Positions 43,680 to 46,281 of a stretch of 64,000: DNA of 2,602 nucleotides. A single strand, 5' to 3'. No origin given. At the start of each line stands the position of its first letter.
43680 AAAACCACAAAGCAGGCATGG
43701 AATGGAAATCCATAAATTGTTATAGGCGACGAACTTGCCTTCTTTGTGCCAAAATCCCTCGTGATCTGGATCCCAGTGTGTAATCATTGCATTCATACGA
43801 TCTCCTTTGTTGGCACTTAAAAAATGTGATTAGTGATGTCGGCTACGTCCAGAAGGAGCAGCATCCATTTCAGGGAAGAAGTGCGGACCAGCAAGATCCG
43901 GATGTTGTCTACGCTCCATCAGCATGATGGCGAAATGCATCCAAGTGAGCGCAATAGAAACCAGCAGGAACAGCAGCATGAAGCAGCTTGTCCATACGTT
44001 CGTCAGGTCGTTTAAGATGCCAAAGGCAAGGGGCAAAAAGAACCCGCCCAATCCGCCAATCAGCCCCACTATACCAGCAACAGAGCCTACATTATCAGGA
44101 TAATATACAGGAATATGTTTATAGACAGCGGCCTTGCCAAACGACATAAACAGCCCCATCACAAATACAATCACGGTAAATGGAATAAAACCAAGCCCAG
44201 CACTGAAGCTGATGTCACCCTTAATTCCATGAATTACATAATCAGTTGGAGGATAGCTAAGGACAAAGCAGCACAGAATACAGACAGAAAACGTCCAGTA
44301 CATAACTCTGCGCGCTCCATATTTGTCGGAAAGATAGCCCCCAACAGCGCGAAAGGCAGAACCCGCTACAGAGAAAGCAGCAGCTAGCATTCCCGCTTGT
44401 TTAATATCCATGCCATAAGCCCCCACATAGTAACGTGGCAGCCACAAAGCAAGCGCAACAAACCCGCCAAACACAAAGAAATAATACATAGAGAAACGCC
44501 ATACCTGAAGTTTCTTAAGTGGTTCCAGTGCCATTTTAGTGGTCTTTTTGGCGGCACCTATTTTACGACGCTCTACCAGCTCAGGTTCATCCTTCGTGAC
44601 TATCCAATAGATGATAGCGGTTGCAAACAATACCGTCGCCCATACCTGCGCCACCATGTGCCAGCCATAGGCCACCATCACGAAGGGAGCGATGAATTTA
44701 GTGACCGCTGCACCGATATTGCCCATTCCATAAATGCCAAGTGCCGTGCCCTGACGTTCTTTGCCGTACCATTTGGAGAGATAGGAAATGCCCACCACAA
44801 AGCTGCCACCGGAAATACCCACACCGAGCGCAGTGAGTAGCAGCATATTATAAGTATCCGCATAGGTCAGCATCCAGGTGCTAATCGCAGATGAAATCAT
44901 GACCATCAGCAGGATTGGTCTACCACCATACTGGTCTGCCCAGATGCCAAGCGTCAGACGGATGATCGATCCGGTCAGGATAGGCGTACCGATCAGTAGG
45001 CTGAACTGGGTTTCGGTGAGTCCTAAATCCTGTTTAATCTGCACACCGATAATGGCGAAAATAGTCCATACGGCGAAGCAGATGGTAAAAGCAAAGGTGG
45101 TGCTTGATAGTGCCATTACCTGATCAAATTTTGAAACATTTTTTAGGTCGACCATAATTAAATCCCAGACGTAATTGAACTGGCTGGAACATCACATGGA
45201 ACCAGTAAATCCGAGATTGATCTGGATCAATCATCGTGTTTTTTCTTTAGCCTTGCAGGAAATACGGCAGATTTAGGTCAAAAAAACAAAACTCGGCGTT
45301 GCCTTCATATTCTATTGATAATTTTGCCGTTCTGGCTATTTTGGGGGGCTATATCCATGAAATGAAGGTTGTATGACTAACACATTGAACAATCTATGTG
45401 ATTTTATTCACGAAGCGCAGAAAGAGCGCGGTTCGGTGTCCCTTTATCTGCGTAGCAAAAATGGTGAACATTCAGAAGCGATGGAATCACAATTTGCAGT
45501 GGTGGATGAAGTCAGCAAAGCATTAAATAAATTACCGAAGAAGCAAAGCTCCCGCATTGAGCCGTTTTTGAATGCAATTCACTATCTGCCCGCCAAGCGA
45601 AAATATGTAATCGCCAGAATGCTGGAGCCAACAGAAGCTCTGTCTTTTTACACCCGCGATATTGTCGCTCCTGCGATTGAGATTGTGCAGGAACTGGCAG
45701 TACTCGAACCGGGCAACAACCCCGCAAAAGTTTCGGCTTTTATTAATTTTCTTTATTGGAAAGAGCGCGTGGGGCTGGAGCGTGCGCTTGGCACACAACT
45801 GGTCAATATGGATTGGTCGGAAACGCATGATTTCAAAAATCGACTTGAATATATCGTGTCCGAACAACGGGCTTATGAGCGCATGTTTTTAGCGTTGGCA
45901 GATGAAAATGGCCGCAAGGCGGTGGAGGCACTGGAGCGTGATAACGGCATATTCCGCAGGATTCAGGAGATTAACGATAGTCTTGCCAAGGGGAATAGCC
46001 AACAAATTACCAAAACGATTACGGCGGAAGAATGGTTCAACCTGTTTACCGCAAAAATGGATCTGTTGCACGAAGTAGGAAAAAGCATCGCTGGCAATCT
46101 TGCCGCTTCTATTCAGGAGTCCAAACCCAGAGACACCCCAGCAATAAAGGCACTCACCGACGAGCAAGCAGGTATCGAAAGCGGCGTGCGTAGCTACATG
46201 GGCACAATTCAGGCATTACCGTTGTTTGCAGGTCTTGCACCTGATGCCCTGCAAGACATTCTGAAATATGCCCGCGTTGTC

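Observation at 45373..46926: One-component NIT-domain / Crp-Fnr fusion regulator with a Cys-rich C-terminal tail, divergent from narK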

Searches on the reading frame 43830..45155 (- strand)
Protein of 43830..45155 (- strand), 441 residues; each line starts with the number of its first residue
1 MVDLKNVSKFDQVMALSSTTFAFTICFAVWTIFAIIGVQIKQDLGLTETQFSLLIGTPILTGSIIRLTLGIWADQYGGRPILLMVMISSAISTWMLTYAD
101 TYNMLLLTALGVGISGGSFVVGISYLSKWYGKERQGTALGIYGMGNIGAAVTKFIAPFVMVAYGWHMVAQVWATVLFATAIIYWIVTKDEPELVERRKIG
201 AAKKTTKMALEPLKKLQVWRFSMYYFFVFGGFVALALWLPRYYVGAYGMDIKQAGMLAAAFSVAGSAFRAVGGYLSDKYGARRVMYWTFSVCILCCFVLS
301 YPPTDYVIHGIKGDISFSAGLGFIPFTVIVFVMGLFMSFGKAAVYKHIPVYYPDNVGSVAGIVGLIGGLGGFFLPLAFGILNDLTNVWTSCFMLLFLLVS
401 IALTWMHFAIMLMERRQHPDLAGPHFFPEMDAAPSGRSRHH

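Call 12: search_protein_families(library=pfam, proteins=[window:43830-45155:-], max_evalue=0.00001)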
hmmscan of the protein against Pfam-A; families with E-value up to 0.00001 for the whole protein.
window:43830-45155:- (441 aa): 1 family
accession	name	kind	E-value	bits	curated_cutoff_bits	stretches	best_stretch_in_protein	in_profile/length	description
PF07690.21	MFS_1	-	5.9e-47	160.7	33.4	1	22-324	5-309/347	Major Facilitator Superfamily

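Call 53: search_dna_similar(query=window:43830-45155:-, collection=plasmids, mode=protein, max_rows=45, max_evalue=1e-40)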
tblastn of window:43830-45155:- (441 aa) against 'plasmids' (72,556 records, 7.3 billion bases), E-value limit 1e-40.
Records with a match: 327; places in all: 338; records where one place covers at least 80% of the query: 317.
Best place of each record, by identity: 60-80% 7; <60% 320.
By first word of the organism name: Ralstonia 133; Sinorhizobium 78; Paracoccus 18; Rhizobium 17; Deinococcus 10; Ensifer 8; Caballeronia 8; Burkholderia 8; Moraxella 7; Shinella 4; and 19 more.
By predicted mobility (MOB-suite, as given by PLSDB): mobilizable 174; non-mobilizable 131; conjugative 22.
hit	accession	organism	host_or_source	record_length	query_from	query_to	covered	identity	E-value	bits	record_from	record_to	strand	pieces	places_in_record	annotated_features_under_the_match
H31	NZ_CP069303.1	Shinella sp. PSBB067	monoisolate,Minnesota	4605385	1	441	100%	61.3%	3e-153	488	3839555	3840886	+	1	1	none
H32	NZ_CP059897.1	Ciceribacter thiooxidans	mixed culture,soil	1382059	8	439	98%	61.7%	1e-149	477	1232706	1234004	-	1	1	none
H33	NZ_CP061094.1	Roseomonas marmotae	Marmota himalayana,pure culture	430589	12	438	97%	60.8%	4e-145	464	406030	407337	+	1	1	MFS transporter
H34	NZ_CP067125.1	Paracoccus alcaliphilus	whole organism,soil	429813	6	441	99%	59.4%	5e-144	461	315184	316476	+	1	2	MFS transporter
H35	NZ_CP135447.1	Thioclava sp. FTW29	-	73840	1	441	100%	58.7%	1e-139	448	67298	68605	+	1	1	MFS transporter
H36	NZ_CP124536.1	Fuscovulum ytuae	pure culture,sediment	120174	1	441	100%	58.5%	2e-133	431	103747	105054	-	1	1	MFS transporter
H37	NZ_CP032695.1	Rhizobium jaguaris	Calliandra grandiflora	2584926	1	435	99%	59.2%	9e-147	469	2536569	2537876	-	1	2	none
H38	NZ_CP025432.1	Paracoccus zhejiangensis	single cell,sludge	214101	1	432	98%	59.4%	1e-130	422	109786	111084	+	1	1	MFS transporter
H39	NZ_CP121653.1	Rhizobium sp. CB3171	Calliandra calothyrsus,cell culture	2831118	9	435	97%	60.0%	2e-142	456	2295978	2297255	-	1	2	record has no annotation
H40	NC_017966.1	Tistrella mobilis KA081020-065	-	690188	16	435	95%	61.0%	5e-139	446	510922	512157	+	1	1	MFS transporter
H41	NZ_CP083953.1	Mesorhizobium sp. B2-1-8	cell culture,soil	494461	16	435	95%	60.8%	4e-149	476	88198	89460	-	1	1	MFS transporter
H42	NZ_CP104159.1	Rhizobium sp. CB3060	Leucaena leucocephala,cell culture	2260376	9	435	97%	59.6%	7e-142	455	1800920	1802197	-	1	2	record has no annotation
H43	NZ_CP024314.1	Rhizobium sp. NXC24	Phaseolus vulgaris,cell culture,plant ...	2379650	9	435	97%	59.6%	7e-142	455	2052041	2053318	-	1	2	record has no annotation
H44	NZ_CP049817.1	Pontibrevibacter nitratireducens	-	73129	1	432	98%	58.0%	6e-138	443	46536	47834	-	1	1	MFS transporter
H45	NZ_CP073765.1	Methylovirgula sp. HY1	soil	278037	1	435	99%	57.3%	5e-129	418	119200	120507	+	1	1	MFS transporter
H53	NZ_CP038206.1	Paracoccus pantotrophus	single cell,soil associated with ...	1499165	1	434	98%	56.1%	8e-133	429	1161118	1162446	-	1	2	none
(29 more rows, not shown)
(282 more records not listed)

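Call 54: get_annotated_region(hit=H53, flank=4000)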
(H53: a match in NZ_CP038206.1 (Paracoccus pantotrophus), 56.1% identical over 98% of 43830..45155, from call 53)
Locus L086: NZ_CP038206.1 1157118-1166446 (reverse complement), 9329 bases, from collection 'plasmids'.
description: Paracoccus pantotrophus strain DSM 11072 plasmid pPAN3, complete sequence
organism: Paracoccus pantotrophus (NCBI taxid 82367)
taxonomy: Bacteria; Pseudomonadota; Alphaproteobacteria; Rhodobacterales; Paracoccaceae; Paracoccus; Paracoccus pantotrophus
host: -; source: single cell,soil associated with Quercus lobator; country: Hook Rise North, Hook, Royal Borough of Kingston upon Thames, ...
typing (MOB-suite, as given by PLSDB): conjugative; replicon rep_cluster_378,rep_cluster_746; relaxase MOBP; mating-pair formation MPF_T
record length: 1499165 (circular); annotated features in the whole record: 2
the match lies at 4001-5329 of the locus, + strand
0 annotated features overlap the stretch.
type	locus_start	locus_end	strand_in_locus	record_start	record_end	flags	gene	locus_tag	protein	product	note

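Call 69: search_protein_families(library=ncbifam, proteins=[L086:3025-3792:-], max_evalue=0.00001)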
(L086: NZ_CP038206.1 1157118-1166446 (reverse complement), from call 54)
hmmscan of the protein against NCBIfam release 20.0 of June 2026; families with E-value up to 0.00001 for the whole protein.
L086:3025-3792:- (255 aa): 4 families
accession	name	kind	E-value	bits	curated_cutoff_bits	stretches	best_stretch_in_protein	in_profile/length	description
NF006901.0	PRK09392.1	equivalog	4.1e-101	337.2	211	1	22-252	1-231/236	transcriptional activator FtrB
NF050815.1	TransActFtrBCaul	equivalog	2.2e-67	226.9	300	1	24-251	5-232/251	transcriptional activator FtrB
NF050806.1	TransRegFixKCaul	equivalog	3e-08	33.2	300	1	50-242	22-214/215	transcriptional regulator FixK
NF045989.1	TransRegFnrLRhodb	equivalog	2.9e-06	26.7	300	0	182-235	173-228/245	transcriptional regulator FnrL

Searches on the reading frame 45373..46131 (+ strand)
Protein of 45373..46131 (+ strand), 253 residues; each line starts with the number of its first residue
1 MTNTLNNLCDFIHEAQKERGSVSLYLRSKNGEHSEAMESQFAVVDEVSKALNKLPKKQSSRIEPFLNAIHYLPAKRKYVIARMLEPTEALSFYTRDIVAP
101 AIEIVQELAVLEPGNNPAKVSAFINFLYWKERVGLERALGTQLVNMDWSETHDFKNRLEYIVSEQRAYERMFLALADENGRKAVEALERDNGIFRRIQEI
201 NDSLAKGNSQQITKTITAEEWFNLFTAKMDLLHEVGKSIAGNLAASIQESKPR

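Call 41: search_solved_structures(query=window:45373-46131:+, max_evalue=1, show_alignments=2)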
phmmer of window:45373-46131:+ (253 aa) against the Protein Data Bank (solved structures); distinct sequences matched with E-value up to 1: 5.
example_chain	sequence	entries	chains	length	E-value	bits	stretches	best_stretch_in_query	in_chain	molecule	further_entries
7rth_a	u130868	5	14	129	0.02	17.8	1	11-85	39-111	Nanobody | VHH domain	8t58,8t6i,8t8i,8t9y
4akk_A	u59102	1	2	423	0.079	15.8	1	8-142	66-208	NITRATE REGULATORY PROTEIN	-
1p5q_A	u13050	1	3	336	0.15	15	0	187-237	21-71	FK506-binding protein 4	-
1qz2_A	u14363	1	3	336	0.18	14.6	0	187-237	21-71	FK506-binding protein 4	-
3j7a_B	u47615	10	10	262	0.84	12.5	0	205-240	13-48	40S ribosomal protein eS1 | 40S ribosomal protein S3a | Small ribosomal subunit protein eS1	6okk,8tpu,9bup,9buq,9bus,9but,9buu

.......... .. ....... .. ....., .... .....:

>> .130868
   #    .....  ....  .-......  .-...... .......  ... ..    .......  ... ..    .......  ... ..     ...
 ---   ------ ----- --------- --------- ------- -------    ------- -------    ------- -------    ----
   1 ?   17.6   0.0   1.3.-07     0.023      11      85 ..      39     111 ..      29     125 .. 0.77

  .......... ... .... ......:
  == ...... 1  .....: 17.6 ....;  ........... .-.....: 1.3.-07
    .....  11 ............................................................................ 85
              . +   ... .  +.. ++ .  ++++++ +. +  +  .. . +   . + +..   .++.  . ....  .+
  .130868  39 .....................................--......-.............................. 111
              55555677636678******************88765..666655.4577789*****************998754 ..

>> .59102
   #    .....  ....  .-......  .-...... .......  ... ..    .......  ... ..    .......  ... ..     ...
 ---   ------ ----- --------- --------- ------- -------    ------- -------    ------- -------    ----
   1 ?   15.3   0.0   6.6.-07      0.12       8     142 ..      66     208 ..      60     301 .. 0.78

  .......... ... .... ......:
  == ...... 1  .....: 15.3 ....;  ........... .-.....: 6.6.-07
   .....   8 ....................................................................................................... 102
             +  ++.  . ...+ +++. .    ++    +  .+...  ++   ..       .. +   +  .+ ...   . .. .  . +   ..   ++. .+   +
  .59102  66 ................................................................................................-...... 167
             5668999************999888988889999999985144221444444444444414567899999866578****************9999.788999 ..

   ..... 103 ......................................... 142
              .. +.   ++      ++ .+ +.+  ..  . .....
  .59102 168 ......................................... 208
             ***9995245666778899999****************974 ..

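Call 76: search_protein_representatives(protein=window:45373-46101:+)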
Query: 243 residues. Proteins with E-value up to 0.001 (for the whole library): 1379; up to 1e-10: 141; up to 1e-30: 18. The best 150 are listed.
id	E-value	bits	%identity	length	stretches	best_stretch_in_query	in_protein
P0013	3.0e-117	406.4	77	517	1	1-243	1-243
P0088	5.8e-75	268.1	52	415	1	3-243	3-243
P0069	1.2e-72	260.5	50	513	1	5-241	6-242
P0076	4.4e-59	216.2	45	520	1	5-237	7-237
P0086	1.1e-58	214.8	45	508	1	4-243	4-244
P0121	2.7e-53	197.2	39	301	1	7-241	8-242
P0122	5.3e-53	196.3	75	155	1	83-208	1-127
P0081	1.4e-51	191.6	42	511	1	5-243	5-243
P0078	9.6e-49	182.4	38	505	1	3-237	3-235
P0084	6.9e-47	176.3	40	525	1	3-242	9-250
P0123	2.1e-46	174.7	68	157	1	1-119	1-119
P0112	4.9e-36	140.8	37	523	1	1-241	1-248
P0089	5.2e-33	130.9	37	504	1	6-235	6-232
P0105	3.5e-32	128.2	33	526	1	3-240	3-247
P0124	1.2e-31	126.4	27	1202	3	7-242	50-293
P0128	4.5e-29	118.0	33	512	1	8-243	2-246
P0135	4.1e-25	105.1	30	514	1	4-239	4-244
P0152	3.0e-20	89.2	27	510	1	2-241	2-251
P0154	2.5e-19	86.2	30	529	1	7-235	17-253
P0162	4.6e-18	82.0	28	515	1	7-239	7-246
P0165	1.3e-17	80.6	25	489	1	8-239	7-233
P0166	1.6e-17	80.3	29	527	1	3-239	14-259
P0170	5.6e-17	78.5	25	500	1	6-243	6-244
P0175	2.6e-16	76.3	26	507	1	5-238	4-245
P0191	4.3e-14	69.1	25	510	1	3-238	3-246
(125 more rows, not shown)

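Call 80: search_protein_families(library=pfam, proteins=[P0128, P0135, P0152, P0154, P0162, P0165, P0166, P0170, P0175, P0191], max_evalue=0.0001)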
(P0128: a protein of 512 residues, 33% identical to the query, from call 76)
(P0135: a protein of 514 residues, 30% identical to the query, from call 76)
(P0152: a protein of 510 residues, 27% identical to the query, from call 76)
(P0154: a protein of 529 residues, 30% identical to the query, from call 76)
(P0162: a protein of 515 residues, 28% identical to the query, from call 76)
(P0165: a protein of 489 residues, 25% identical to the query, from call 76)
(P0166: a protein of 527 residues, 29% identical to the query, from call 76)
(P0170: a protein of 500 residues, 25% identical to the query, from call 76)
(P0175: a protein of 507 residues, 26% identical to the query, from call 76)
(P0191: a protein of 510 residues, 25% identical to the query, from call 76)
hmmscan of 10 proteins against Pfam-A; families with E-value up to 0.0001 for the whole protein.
P0128 (512 aa): 3 families
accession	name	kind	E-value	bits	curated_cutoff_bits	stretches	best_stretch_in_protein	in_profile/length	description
PF08376.15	NIT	-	2.9e-40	139.6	24.9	1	4-246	1-238/239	Nitrate and nitrite sensing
PF00027.35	cNMP_binding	-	4.3e-20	71.9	27.5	1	296-382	2-88/89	Cyclic nucleotide-binding domain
PF13545.12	HTH_Crp_2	-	6.8e-10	39.2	27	1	415-469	1-53/70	Crp-like helix-turn-helix domain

P0135 (514 aa): 3 families
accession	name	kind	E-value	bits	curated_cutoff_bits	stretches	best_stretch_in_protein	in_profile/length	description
PF08376.15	NIT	-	2.4e-31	110.4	24.9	1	12-244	3-234/239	Nitrate and nitrite sensing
PF00027.35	cNMP_binding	-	7.6e-16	58.3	27.5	1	298-382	4-88/89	Cyclic nucleotide-binding domain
PF13545.12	HTH_Crp_2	-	3.1e-08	33.9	27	1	415-468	1-52/70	Crp-like helix-turn-helix domain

P0152 (510 aa): 3 families
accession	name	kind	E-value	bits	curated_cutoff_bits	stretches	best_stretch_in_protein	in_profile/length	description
PF08376.15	NIT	-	1.6e-21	78.2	24.9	1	10-253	1-238/239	Nitrate and nitrite sensing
PF00027.35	cNMP_binding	-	9.5e-14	51.6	27.5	1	300-385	4-89/89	Cyclic nucleotide-binding domain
PF13545.12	HTH_Crp_2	-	3.2e-09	37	27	1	417-486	1-69/70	Crp-like helix-turn-helix domain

P0154 (529 aa): 3 families
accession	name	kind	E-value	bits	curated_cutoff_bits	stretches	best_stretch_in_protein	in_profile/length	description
PF08376.15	NIT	-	1.2e-38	134.2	24.9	1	21-260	2-237/239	Nitrate and nitrite sensing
PF00027.35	cNMP_binding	-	4.7e-16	59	27.5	1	316-402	2-88/89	Cyclic nucleotide-binding domain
PF13545.12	HTH_Crp_2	-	9e-12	45.2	27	1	435-506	1-70/70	Crp-like helix-turn-helix domain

P0162 (515 aa): 3 families
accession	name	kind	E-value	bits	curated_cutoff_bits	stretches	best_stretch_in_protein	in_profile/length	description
PF08376.15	NIT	-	1.5e-28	101.2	24.9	1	10-247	1-235/239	Nitrate and nitrite sensing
PF00027.35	cNMP_binding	-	7.7e-14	51.9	27.5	1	298-381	4-87/89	Cyclic nucleotide-binding domain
PF13545.12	HTH_Crp_2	-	8.1e-10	39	27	1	415-484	1-69/70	Crp-like helix-turn-helix domain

P0165 (489 aa): 3 families
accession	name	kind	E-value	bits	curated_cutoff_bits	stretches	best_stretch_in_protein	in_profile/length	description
PF08376.15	NIT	-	1.2e-22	81.9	24.9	1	9-234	1-235/239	Nitrate and nitrite sensing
PF00027.35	cNMP_binding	-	1.4e-10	41.4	27.5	1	287-370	3-87/89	Cyclic nucleotide-binding domain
PF13545.12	HTH_Crp_2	-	1.1e-08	35.3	27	1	402-449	1-46/70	Crp-like helix-turn-helix domain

P0166 (527 aa): 3 families
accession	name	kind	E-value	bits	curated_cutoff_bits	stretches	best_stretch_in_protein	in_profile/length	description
PF08376.15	NIT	-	1.2e-34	121.2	24.9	1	22-263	2-238/239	Nitrate and nitrite sensing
PF00027.35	cNMP_binding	-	1.3e-16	60.7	27.5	1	315-402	2-89/89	Cyclic nucleotide-binding domain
PF13545.12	HTH_Crp_2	-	5.9e-12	45.8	27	1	434-503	1-68/70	Crp-like helix-turn-helix domain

P0170 (500 aa): 3 families
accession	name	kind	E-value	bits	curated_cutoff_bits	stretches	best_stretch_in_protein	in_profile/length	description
PF08376.15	NIT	-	4.9e-21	76.6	24.9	1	13-244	4-238/239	Nitrate and nitrite sensing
PF13545.12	HTH_Crp_2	-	2.6e-11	43.8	27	1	409-478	1-69/70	Crp-like helix-turn-helix domain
PF00027.35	cNMP_binding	-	1.9e-10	41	27.5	1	292-376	4-88/89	Cyclic nucleotide-binding domain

P0175 (507 aa): 3 families
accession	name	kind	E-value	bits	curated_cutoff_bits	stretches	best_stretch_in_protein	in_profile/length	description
PF08376.15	NIT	-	4.1e-25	90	24.9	1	10-247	2-235/239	Nitrate and nitrite sensing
PF13545.12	HTH_Crp_2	-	3.3e-12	46.6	27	1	413-483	1-70/70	Crp-like helix-turn-helix domain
PF00027.35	cNMP_binding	-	3.5e-12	46.5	27.5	1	297-380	4-88/89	Cyclic nucleotide-binding domain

P0191 (510 aa): 3 families
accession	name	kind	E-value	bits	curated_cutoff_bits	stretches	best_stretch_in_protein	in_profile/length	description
PF08376.15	NIT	-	2.7e-25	90.6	24.9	1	12-251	3-238/239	Nitrate and nitrite sensing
PF13545.12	HTH_Crp_2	-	2.3e-09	37.5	27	1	415-484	1-69/70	Crp-like helix-turn-helix domain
PF00027.35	cNMP_binding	-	3.2e-09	37.1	27.5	1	299-380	4-86/89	Cyclic nucleotide-binding domain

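Call 85: predict_structure(alignment_id=A4)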
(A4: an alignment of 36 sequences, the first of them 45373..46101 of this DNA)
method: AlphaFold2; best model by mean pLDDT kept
length: 243 residues; sequences in the alignment: 36
mean_pLDDT: 92.0   pTM: 0.91
mean pLDDT of the five models: 92.0, 91.5, 90.6, 90.5, 89.1
residues with pLDDT >= 90: 180; 70-90: 57; 50-70: 6; < 50: 0
segments of 3 or more residues with pLDDT < 50: none
pLDDT, mean of each block of 10 residues (from residue 1): 91 98 91 94 98 94 97 97 94 98 97 94 97 95 71 84 95 92 89 90 81 82 96 94 90
secondary structure, 60 per line:
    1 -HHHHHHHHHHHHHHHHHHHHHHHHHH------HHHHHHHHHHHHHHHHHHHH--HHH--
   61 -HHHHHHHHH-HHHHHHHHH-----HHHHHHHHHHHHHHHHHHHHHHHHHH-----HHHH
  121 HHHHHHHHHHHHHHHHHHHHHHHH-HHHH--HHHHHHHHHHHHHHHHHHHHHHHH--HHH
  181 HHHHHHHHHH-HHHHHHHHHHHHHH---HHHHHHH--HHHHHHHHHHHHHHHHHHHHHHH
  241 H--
elements in order: H2-27 H34-53 H62-70 H72-80 H86-111 H117-144 H146-149 H152-175 H178-190 H192-205 H209-215 H218-241

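Call 87: fold_search(model_id=the predicted structure, library=pdb)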
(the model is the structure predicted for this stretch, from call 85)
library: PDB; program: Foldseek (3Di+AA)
matches with E <= 10: 138; with E <= 0.001: 2
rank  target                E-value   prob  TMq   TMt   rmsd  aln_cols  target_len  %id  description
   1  4akk_B                6.9e-05  1.00  0.76  0.52   4.2       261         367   21  Structure of the NasR transcription antiterminator (released 2012-06-20)
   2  4akk_A                1.2e-04  1.00  0.76  0.52   4.1       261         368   21  Structure of the NasR transcription antiterminator (released 2012-06-20)
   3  1l7c_A                4.1e-01  0.80  0.36  0.37  13.0       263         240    9  alpha-catenin fragment, residues 385-651 (released 2002-06-19)
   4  2vpw_C                4.6e-01  0.85  0.42  0.41   8.4       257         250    8  Polysulfide reductase with bound menaquinone (released 2008-06-10)
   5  9r2g_D                4.8e-01  0.84  0.44  0.35   8.5       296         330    7  Cytochrome bd II oxidase qOR-2 type from Mycobacterium smegmatis (released 2026-03-04)
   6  5doq_B                5.5e-01  0.69  0.40  0.33  10.3       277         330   10  The structure of bd oxidase from Geobacillus thermodenitrificans (released 2016-05-04)
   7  1h6g_B                6.3e-01  0.18  0.21  0.21  20.4       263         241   14  alpha-catenin M-domain (released 2001-08-07)
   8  7d5i_B                6.5e-01  0.44  0.32  0.26  10.3       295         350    9  Structure of Mycobacterium smegmatis bd complex in the apo-form. (released 2021-06-23)
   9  3dby_D                1.0e+00  0.30  0.27  0.26  13.1       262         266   11  Crystal structure of uncharacterized protein from Bacillus cereus G9241 (CSAP Target) (released 2008-07-29)
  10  6qva                  1.0e+00  0.21  0.26  0.21  18.1       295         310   10  Crystal structure of a CHAD domain from Chlorobium tepidum in complex with inorganic polyphosphate (released 2019-05-29)
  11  8qkd                  1.0e+00  0.20  0.23  0.20  18.6       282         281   13  X-ray crystal structure of a de novo designed single-chain parallel coiled-coil alpha-helical barrel with 5 inner helice (released 2024-07-03)
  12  1t72_A                1.0e+00  0.12  0.18  0.20  18.8       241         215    9  Crystal structure of phosphate transport system protein phoU from Aquifex aeolicus (released 2004-12-07)
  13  1h6g_A                1.0e+00  0.51  0.35  0.34  18.3       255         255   10  alpha-catenin M-domain (released 2001-08-07)
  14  3e0s_A                1.1e+00  0.14  0.21  0.18  19.0       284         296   11  Crystal structure of an uncharacterized protein from Chlorobium tepidum (released 2008-08-26)
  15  1t72_B                1.1e+00  0.14  0.21  0.23  18.4       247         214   12  Crystal structure of phosphate transport system protein phoU from Aquifex aeolicus (released 2004-12-07)
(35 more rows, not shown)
